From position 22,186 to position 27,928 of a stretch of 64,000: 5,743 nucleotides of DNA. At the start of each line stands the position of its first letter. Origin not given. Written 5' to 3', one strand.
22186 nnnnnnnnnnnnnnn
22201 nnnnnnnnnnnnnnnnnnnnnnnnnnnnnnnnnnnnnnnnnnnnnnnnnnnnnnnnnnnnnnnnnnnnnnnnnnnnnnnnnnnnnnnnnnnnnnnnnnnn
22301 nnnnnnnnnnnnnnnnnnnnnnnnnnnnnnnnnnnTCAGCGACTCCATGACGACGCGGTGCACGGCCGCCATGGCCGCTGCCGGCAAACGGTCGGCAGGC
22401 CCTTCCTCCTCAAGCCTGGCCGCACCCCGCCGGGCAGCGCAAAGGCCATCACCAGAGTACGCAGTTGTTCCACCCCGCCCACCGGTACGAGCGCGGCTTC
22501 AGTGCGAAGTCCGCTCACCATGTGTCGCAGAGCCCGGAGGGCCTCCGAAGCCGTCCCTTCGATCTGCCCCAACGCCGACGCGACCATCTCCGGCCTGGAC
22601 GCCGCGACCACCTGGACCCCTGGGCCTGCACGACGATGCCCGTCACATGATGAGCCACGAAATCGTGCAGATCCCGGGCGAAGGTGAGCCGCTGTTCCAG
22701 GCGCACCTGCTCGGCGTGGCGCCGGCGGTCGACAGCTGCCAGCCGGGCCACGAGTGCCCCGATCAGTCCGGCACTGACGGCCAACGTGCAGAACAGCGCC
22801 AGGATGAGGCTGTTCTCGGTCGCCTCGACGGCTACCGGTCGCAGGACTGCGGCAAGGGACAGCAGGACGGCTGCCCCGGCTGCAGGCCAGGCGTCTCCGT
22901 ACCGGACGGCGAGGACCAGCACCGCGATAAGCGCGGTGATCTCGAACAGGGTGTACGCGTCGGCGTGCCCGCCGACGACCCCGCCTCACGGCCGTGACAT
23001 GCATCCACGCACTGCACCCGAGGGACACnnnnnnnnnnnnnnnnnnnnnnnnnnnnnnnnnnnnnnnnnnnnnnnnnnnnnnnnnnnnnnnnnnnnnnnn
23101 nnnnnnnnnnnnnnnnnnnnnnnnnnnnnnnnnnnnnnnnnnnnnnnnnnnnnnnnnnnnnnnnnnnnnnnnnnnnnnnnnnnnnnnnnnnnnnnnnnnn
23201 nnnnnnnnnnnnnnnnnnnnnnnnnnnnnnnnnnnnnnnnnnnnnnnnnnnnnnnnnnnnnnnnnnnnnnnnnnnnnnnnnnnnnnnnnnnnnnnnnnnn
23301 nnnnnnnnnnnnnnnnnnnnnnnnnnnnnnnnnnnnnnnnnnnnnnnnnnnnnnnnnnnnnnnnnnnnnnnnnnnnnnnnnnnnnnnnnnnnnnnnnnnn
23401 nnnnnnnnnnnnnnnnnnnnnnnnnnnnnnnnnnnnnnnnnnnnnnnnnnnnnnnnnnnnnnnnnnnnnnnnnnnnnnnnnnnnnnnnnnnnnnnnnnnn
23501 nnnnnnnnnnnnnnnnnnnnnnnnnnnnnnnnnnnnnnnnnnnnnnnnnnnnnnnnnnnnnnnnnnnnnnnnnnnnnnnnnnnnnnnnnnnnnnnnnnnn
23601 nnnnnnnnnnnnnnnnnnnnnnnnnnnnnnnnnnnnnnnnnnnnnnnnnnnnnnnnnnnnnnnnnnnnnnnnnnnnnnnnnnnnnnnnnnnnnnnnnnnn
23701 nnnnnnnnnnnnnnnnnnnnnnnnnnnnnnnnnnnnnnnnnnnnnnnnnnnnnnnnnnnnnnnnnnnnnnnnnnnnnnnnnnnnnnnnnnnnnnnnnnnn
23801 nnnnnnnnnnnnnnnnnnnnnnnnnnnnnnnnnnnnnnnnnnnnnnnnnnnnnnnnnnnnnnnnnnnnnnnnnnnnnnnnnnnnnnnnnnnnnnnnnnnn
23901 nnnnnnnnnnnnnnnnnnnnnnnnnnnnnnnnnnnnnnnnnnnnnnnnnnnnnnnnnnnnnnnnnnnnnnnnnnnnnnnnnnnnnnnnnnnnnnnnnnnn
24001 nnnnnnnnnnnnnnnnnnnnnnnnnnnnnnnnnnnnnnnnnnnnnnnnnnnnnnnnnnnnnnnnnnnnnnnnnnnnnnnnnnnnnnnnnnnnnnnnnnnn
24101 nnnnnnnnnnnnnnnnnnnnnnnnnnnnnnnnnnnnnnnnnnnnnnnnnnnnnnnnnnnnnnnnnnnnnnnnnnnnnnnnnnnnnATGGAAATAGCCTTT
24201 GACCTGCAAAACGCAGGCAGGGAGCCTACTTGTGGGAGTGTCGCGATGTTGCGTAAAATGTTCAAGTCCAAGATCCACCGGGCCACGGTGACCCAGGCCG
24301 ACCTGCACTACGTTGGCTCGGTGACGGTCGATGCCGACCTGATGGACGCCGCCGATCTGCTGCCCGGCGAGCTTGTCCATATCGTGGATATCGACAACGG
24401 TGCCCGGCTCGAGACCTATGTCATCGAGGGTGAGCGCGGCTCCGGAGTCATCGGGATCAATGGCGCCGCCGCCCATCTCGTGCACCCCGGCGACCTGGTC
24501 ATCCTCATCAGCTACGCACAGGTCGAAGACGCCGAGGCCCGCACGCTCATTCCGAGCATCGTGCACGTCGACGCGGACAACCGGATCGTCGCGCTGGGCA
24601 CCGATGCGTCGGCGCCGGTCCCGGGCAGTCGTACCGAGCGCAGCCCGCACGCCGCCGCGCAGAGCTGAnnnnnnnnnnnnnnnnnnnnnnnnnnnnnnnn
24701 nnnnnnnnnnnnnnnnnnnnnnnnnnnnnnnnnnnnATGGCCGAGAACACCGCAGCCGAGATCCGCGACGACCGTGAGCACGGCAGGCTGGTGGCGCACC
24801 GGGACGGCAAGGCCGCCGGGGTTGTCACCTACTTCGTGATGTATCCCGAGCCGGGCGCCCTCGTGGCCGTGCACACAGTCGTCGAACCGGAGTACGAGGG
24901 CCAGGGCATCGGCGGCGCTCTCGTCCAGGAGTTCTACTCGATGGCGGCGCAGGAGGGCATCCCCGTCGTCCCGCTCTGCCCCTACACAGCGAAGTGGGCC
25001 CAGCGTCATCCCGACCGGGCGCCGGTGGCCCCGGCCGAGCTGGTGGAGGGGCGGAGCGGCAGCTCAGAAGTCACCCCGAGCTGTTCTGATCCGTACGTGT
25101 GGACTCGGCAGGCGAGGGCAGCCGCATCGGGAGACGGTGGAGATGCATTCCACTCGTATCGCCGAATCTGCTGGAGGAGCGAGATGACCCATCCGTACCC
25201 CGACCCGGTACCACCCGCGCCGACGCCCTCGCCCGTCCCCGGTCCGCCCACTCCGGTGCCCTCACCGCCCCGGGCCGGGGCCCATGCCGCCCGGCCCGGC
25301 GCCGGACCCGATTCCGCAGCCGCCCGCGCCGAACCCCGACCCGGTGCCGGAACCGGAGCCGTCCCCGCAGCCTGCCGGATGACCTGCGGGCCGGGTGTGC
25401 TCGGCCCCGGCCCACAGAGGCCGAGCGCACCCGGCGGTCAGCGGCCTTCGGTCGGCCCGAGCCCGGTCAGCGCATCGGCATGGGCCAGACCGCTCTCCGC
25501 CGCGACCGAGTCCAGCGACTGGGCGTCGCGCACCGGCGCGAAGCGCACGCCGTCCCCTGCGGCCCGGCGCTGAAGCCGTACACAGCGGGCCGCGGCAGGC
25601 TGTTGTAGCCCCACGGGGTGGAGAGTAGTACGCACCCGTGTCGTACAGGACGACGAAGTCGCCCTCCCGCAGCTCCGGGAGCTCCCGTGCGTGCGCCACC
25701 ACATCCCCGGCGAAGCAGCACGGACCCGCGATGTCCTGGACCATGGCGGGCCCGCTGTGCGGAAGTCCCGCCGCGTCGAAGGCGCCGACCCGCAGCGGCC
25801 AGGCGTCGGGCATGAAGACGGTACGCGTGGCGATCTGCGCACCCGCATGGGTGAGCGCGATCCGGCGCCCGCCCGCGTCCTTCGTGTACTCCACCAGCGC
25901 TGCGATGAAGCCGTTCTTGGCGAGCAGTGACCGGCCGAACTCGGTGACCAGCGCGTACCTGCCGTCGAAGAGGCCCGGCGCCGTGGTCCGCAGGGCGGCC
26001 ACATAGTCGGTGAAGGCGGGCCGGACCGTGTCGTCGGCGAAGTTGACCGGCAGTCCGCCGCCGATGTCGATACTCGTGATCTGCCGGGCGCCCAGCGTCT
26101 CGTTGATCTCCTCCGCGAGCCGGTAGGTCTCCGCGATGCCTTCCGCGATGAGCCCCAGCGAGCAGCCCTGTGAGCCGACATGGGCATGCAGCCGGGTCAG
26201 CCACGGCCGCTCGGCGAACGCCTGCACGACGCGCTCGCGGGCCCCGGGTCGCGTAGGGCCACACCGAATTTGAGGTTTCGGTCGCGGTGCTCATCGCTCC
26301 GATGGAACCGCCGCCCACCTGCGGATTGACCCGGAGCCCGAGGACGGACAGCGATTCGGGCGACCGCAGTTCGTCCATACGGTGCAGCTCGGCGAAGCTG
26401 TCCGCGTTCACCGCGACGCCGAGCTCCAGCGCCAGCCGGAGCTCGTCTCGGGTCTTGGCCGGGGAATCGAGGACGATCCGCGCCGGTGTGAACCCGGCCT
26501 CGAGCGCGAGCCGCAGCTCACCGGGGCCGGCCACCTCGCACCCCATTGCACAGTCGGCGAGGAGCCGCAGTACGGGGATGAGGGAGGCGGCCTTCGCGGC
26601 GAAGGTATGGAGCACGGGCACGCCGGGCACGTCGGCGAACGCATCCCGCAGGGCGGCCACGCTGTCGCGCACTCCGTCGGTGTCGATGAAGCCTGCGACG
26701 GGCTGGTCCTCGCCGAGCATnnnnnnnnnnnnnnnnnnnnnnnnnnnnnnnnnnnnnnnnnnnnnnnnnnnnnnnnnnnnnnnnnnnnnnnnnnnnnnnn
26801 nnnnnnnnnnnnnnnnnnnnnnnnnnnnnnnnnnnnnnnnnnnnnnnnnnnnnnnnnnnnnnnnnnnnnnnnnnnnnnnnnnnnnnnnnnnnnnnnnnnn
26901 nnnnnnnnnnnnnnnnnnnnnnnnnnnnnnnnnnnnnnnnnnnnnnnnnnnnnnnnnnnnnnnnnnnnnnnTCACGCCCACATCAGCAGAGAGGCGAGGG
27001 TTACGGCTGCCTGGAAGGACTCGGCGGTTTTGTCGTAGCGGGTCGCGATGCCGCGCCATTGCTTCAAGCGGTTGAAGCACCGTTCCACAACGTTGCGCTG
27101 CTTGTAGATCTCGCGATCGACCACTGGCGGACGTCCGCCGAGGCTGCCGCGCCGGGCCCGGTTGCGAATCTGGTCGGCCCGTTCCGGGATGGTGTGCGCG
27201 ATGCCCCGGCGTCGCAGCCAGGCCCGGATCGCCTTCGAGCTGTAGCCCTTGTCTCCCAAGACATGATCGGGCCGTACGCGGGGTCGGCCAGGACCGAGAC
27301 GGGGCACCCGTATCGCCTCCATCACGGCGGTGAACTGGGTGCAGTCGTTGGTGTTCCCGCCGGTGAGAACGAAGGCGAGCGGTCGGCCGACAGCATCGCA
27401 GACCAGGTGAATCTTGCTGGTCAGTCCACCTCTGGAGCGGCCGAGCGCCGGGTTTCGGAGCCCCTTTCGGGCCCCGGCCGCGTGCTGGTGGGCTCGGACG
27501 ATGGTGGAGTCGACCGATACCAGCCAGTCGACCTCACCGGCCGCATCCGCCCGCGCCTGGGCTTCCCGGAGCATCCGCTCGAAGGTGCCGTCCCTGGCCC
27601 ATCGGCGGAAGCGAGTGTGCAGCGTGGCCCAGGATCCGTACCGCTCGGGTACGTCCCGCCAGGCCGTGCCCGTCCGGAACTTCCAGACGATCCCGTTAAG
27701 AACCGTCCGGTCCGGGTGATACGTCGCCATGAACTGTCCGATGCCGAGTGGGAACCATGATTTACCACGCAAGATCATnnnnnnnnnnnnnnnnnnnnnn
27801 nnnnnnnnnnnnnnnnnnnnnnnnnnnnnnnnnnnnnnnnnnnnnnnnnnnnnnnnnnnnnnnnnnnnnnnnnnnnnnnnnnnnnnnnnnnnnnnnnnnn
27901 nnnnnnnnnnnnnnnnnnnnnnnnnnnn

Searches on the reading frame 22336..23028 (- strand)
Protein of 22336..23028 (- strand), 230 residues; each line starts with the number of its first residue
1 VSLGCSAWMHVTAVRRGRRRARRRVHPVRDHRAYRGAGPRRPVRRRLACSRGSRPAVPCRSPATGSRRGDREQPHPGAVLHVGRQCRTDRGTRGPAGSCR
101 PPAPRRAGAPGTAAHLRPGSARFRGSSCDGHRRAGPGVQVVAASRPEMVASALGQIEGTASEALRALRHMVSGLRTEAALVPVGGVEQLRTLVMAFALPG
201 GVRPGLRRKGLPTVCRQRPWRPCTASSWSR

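Call 12: search_protein_families(library=pfam, proteins=[window:22336-23028:-], max_evalue=0.01)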
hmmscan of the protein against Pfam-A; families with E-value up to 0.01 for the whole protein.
window:22336-23028:- (230 aa): 1 family
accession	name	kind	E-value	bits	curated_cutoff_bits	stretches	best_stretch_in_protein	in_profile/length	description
PF07730.19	HisKA_3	-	0.00011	23.1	24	1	140-177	29-66/68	Histidine kinase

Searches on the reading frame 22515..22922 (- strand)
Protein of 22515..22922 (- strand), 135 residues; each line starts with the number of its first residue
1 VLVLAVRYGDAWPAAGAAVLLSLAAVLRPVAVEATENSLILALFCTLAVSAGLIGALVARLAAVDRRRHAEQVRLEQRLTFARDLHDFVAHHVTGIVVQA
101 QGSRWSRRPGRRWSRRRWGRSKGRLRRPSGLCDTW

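Call 51: search_protein_families(library=pfam, proteins=[window:22515-22922:-], max_evalue=0.01)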
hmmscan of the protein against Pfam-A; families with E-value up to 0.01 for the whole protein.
window:22515-22922:- (135 aa): 1 family
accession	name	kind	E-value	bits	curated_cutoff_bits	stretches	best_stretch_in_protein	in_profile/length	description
PF07730.19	HisKA_3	-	1.6e-05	25.8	24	1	78-103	2-27/68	Histidine kinase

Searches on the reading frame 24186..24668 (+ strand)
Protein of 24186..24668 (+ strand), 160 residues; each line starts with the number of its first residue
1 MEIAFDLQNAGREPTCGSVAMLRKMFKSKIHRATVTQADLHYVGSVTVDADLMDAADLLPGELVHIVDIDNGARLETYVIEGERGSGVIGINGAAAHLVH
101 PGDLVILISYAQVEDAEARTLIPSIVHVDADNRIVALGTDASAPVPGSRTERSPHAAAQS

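Call 12: search_protein_families(library=pfam, proteins=[window:24186-24668:+], max_evalue=0.01)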
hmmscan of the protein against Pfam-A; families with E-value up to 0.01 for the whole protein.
window:24186-24668:+ (160 aa): 1 family
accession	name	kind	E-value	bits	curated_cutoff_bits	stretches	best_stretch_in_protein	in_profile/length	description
PF02261.22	Asp_decarbox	-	1.4e-50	170.4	25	1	21-134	1-114/115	Aspartate decarboxylase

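Call 15: find_encoding_contigs(protein=window:24246-24668:+, flank=10000, max_places=8)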
Protein window:24246-24668:+ (140 aa): no gene with exactly this product is on record in the collection.

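Call 16: find_encoding_contigs(protein=window:24186-24668:+, flank=10000, max_places=8)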
Protein window:24186-24668:+ (160 aa): no gene with exactly this product is on record in the collection.

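Call 18: find_related_loci(query=window:24246-24668:+, collection=genome_contigs, flank=10000)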
Query window:24246-24668:+ (140 aa) in genome_contigs; peptide patterns used: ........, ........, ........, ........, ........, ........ (x = any residue, [..] = any of these).
600 stretches matched a pattern (row limit reached: there are more); 549 encode a relative of the query (tblastn E <= 1e-3); the best 80 are kept; 80 distinct loci.
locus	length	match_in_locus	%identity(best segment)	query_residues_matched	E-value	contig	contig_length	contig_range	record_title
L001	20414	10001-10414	93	1-138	1e-81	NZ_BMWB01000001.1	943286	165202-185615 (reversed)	Streptomyces xantholiticus strain JCM 4863 sequence01, whole genome shotgun sequence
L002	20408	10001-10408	92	1-136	3e-81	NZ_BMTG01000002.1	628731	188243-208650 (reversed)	Streptomyces globisporus strain JCM 4378 sequence02, whole genome shotgun sequence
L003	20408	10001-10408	92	1-136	2e-80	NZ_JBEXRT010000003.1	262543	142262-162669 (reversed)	Streptomyces sp. NPDC006296 NPDC006296_281_G9.ctg-0003, whole genome shotgun sequence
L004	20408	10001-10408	92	1-136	1e-80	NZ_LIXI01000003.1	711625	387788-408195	Streptomyces sp. CB00316 scaffold3, whole genome shotgun sequence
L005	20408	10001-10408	91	1-136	3e-80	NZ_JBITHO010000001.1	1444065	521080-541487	Streptomyces sp. NPDC050504 NPDC050504_35_G1.ctg-0001, whole genome shotgun sequence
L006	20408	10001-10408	90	1-136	5e-80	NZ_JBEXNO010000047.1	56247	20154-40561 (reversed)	Streptomyces sp. NPDC003036 NPDC003036_11_B5.ctg-0047, whole genome shotgun sequence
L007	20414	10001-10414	91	1-138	4e-80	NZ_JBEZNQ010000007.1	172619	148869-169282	Streptomyces sp. NPDC047981 NPDC047981_78_C7.ctg-0007, whole genome shotgun sequence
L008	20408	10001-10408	89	1-136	6e-80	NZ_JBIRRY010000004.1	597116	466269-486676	Streptomyces sp. NPDC020884 NPDC020884_158_B4.ctg-0004, whole genome shotgun sequence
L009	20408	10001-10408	90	1-136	6e-79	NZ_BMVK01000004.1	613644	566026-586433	Streptomyces anulatus strain JCM 4721 sequence04, whole genome shotgun sequence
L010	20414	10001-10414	90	1-138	5e-79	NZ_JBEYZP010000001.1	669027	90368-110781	Streptomyces sp. NPDC046332 NPDC046332_122_B10.ctg-0001, whole genome shotgun sequence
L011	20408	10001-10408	92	1-136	6e-79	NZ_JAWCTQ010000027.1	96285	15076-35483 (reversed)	Streptomyces tamarix strain TRM76323 27, whole genome shotgun sequence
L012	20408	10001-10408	90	1-136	7e-79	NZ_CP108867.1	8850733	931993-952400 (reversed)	Streptomyces sp. NBC_00829 chromosome, complete genome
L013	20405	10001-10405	91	1-135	2e-78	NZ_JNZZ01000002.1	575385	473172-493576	Streptomyces californicus strain NRRL B-2098 contig2.1, whole genome shotgun sequence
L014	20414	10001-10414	90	1-138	1e-78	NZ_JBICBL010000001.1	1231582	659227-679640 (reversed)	Streptomyces sp. NPDC013457 NPDC013457_215_D12.ctg-0001, whole genome shotgun sequence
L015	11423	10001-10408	90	1-136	5e-78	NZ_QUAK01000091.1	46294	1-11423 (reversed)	Streptomyces triticagri strain NEAU-YY421 scaffold87, whole genome shotgun sequence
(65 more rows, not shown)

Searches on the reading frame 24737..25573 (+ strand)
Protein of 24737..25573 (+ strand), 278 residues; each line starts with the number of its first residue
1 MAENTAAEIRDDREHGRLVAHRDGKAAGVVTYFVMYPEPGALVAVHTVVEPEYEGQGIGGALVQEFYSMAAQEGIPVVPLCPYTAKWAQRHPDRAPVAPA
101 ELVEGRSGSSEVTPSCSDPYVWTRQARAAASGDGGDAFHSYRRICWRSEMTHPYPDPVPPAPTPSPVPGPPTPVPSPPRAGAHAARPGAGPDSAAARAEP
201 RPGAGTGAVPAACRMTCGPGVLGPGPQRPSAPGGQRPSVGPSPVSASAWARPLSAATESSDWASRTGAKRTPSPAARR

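Call 12: search_protein_families(library=pfam, proteins=[window:24737-25573:+], max_evalue=0.01)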
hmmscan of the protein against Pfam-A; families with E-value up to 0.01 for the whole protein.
window:24737-25573:+ (278 aa): 3 families
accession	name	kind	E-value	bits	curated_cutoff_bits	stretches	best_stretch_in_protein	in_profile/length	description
PF14542.12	Acetyltransf_CG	-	2.6e-18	66.3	30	1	20-93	4-76/80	GCN5-related N-acetyl-transferase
PF00583.31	Acetyltransf_1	-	1e-07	32.6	20.7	1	10-77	25-95/116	Acetyltransferase (GNAT) family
PF13508.13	Acetyltransf_7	-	3.1e-06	27.9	27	1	18-78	6-65/84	Acetyltransferase (GNAT) domain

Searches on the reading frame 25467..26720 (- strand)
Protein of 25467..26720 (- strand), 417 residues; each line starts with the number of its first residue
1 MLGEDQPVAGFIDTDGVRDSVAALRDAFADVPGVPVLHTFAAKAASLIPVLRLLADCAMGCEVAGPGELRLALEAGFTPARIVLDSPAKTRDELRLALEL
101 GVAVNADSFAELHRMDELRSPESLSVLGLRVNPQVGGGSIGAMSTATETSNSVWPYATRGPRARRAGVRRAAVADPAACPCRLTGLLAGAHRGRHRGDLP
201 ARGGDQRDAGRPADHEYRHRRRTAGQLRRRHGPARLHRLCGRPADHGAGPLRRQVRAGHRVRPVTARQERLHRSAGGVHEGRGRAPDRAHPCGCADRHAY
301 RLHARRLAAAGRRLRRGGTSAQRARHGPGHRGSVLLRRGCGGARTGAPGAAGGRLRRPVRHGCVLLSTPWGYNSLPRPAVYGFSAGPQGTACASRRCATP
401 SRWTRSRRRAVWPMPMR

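Call 12: search_protein_families(library=pfam, proteins=[window:25467-26720:-], max_evalue=0.01)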
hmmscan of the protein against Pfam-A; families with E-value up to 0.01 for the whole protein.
window:25467-26720:- (417 aa): 1 family
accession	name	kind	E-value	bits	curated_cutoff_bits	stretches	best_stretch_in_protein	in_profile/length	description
PF02784.22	Orn_Arg_deC_N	-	2.4e-16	60.3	23.4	1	26-149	13-129/247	Pyridoxal-dependent decarboxylase, pyridoxal binding domain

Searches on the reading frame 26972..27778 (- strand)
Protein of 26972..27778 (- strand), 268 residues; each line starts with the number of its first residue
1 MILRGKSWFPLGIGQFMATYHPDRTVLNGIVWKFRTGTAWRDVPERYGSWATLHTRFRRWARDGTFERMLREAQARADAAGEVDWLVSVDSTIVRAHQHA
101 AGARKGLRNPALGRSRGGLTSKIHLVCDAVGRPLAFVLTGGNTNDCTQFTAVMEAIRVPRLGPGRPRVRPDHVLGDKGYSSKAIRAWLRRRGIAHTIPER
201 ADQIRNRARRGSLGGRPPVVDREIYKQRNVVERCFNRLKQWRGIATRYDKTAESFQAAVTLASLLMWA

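Call 12: search_protein_families(library=pfam, proteins=[window:26972-27778:-], max_evalue=0.01)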
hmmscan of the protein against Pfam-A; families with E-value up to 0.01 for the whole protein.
window:26972-27778:- (268 aa): 5 families
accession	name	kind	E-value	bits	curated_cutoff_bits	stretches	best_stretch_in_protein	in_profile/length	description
PF01609.27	DDE_Tnp_1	-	3.6e-27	95.9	23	1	85-266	5-199/200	Transposase DDE domain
PF13340.11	DUF4096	-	5e-19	68.8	34.3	1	21-69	27-75/76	Putative transposase of IS4/5 family (DUF4096)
PF13586.12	DDE_Tnp_1_2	-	4.5e-13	49.9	29.2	1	173-267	1-84/86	Transposase DDE domain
PF13612.12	DDE_Tnp_1_3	-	4.2e-06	27.3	27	1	89-244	10-147/155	Transposase DDE domain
PF13359.12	DDE_Tnp_4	-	2.3e-05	24.5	24.8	1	120-265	29-156/158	DDE superfamily endonuclease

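Call 13: search_protein_families(library=ncbifam, proteins=[window:26972-27778:-], max_evalue=0.01)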
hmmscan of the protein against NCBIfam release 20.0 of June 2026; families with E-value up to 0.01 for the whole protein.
window:26972-27778:- (268 aa): 9 families
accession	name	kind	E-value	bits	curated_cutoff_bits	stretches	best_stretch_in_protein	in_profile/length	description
NF033580.1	transpos_IS5_3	equivalog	3.4e-81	272.6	110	1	21-267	29-257/258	IS5 family transposase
NF033581.1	transpos_IS5_4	equivalog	1.2e-15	57.6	140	1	43-265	77-281/285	IS5 family transposase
NF033551.1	transpos_IS1182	equivalog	5.4e-14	51.9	270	1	122-203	269-344/488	IS1182 family transposase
NF033520.1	transpos_IS982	equivalog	5.6e-12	45.8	130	1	122-261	115-234/243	IS982 family transposase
NF033579.1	transpos_IS5_2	equivalog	4.3e-11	42.8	140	1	51-254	85-274/289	IS5 family transposase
NF033559.2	transpos_IS1634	equivalog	2.5e-08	33.4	100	1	80-201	126-241/483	IS1634 family transposase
NF033592.1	transpos_IS4_1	equivalog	1.9e-07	30.5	115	1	65-184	84-191/332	IS4 family transposase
NF033578.1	transpos_IS5_1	equivalog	1.9e-05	24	275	1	140-265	304-410/419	IS5 family transposase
NF033539.1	transpos_IS1380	equivalog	0.0018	17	180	1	65-197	112-235/419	IS1380 family transposase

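Call 17: find_encoding_contigs(protein=window:26972-27778:-, flank=10000, max_places=8)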
Protein window:26972-27778:- (268 aa): no gene with exactly this product is on record in the collection.
